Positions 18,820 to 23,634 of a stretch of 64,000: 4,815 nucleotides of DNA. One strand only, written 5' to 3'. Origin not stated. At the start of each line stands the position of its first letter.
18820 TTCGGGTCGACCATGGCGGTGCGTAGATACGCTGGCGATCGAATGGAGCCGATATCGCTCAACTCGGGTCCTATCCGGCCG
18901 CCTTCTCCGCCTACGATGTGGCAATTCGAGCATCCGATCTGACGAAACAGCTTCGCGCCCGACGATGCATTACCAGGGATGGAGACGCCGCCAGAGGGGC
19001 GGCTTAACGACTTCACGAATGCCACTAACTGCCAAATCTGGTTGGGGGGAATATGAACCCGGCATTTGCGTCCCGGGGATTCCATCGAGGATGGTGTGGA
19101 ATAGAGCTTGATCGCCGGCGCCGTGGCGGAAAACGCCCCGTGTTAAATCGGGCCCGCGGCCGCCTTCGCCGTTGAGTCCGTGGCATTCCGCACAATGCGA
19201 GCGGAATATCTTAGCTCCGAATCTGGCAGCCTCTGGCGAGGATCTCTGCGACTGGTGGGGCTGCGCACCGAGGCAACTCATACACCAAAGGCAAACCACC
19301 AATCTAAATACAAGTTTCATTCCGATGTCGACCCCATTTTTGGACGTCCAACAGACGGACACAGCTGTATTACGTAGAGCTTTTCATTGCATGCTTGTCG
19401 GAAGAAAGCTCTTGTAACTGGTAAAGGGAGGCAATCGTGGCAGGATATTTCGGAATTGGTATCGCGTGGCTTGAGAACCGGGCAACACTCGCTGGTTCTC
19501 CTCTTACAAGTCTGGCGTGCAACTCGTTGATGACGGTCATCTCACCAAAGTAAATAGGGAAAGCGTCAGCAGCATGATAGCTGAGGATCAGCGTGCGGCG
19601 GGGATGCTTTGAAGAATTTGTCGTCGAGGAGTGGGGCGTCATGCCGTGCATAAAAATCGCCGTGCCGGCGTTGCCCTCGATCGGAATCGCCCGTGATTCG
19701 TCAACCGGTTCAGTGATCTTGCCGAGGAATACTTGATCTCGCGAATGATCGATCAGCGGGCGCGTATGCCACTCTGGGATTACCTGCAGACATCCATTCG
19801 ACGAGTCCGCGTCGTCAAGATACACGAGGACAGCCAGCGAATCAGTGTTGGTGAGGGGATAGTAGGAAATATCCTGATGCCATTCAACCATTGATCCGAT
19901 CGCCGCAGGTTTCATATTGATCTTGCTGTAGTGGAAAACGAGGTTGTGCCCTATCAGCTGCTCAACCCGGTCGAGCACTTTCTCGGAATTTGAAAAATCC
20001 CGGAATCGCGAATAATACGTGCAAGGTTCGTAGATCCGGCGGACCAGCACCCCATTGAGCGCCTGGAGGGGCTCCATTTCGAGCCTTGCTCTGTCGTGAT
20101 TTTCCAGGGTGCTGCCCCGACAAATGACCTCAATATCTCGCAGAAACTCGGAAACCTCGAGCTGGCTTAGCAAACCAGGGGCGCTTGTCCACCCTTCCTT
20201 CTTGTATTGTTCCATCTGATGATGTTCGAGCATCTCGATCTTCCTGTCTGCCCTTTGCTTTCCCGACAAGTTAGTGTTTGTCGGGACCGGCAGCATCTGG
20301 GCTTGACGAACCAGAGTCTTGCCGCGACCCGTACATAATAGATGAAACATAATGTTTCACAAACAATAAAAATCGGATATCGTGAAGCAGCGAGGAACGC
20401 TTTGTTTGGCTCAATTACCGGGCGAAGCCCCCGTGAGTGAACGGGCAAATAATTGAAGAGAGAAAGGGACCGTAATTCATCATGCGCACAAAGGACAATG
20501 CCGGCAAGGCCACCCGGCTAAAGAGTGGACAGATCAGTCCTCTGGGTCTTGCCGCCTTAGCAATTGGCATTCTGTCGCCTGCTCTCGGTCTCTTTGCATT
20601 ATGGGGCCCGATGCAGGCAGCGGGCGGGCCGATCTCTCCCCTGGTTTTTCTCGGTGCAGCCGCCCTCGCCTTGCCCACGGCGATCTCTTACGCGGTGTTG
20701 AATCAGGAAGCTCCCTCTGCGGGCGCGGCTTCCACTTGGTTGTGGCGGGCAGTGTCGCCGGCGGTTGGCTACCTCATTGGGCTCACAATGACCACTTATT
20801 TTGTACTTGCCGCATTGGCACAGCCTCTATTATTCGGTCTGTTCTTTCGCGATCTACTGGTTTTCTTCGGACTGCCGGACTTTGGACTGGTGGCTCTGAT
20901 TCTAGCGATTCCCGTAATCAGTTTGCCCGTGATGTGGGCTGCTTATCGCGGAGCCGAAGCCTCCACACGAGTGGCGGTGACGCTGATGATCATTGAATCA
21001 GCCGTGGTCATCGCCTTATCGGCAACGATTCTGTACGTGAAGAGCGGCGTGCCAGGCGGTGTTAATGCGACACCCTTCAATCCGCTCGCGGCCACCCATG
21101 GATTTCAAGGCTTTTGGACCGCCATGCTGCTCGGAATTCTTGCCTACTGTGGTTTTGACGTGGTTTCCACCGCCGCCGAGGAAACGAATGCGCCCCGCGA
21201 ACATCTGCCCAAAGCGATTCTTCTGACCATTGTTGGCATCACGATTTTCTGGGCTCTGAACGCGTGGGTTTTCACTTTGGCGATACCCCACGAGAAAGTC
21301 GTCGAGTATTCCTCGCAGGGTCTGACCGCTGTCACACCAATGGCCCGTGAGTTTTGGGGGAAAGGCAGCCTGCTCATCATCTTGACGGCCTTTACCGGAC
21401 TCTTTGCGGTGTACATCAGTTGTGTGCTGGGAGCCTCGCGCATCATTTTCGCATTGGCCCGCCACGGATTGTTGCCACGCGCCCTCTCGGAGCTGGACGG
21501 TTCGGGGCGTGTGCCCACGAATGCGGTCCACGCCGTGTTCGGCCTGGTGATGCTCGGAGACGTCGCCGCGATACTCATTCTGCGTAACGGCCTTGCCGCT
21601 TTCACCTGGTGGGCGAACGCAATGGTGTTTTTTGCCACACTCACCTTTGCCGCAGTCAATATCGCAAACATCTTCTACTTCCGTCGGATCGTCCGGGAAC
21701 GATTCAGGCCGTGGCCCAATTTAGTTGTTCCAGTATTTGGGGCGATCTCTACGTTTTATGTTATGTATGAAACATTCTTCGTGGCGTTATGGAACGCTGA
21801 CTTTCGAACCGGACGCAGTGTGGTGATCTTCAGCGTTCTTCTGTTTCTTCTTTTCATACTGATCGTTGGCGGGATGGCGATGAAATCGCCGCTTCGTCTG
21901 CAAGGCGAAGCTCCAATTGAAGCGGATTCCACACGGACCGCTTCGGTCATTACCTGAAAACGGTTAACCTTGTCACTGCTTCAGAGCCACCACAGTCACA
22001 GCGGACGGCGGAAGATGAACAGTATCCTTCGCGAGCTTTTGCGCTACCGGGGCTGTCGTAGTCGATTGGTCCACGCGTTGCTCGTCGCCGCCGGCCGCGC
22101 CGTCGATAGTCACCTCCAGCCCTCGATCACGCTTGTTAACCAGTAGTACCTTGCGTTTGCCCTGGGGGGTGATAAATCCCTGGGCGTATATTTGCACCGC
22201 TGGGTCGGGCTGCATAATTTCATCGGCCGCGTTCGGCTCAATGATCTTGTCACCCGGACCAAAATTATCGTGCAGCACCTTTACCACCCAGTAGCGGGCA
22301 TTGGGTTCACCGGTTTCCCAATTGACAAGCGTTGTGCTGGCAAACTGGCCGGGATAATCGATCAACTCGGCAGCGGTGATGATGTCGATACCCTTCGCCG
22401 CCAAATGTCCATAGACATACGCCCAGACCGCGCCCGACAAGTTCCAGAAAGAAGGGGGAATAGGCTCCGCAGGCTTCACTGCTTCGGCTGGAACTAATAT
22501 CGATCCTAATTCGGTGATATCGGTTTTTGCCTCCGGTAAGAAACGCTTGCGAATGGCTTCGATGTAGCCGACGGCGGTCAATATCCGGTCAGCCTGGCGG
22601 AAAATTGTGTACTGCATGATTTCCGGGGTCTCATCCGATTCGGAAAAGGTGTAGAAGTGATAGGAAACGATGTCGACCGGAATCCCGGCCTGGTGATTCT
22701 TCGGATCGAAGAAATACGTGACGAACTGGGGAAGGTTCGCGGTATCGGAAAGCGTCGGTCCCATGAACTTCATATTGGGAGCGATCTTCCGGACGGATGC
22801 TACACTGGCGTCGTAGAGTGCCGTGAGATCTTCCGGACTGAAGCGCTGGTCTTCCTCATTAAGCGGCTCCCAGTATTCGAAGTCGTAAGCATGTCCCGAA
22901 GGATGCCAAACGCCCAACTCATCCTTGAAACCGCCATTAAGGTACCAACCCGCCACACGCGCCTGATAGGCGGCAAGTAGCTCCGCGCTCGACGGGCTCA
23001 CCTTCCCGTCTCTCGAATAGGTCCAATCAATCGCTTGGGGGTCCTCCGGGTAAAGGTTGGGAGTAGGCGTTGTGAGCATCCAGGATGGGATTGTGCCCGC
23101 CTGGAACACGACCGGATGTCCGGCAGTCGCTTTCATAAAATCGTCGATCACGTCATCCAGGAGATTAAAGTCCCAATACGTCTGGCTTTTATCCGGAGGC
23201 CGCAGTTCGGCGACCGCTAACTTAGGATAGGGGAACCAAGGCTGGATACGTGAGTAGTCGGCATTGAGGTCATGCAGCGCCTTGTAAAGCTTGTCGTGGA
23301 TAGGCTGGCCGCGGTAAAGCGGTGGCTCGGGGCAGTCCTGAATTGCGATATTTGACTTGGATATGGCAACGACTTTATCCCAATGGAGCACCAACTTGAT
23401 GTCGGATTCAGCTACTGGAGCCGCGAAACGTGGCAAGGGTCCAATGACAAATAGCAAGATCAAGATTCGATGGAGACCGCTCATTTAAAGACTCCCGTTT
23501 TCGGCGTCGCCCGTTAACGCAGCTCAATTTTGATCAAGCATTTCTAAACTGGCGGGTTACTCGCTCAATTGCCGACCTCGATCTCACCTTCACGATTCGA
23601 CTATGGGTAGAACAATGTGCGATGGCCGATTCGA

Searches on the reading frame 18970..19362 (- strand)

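Call 11: search_protein_families(library=pfam, proteins=[window:18970-19362:-], max_evalue=0.01)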
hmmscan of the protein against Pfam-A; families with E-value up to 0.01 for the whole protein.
window:18970-19362:- (130 aa): 2 families
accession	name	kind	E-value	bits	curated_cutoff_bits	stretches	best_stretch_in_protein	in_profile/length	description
PF13442.11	Cytochrome_CBB3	-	5.1e-09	36.8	27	1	45-102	2-50/68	Cytochrome C oxidase, cbb3-type, subunit III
PF00034.26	Cytochrom_C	-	4e-06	28.5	21.3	1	49-91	4-48/90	Cytochrome c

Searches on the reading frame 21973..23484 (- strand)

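Call 9: search_protein_families(library=pfam, proteins=[window:21973-23484:-])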
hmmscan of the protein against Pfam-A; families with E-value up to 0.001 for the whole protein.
window:21973-23484:- (503 aa): 1 family
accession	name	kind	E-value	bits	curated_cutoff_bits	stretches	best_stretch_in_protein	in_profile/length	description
PF01229.23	Glyco_hydro_39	-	2.2e-05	23.9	26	1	200-291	150-239/472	Glycosyl hydrolases family 39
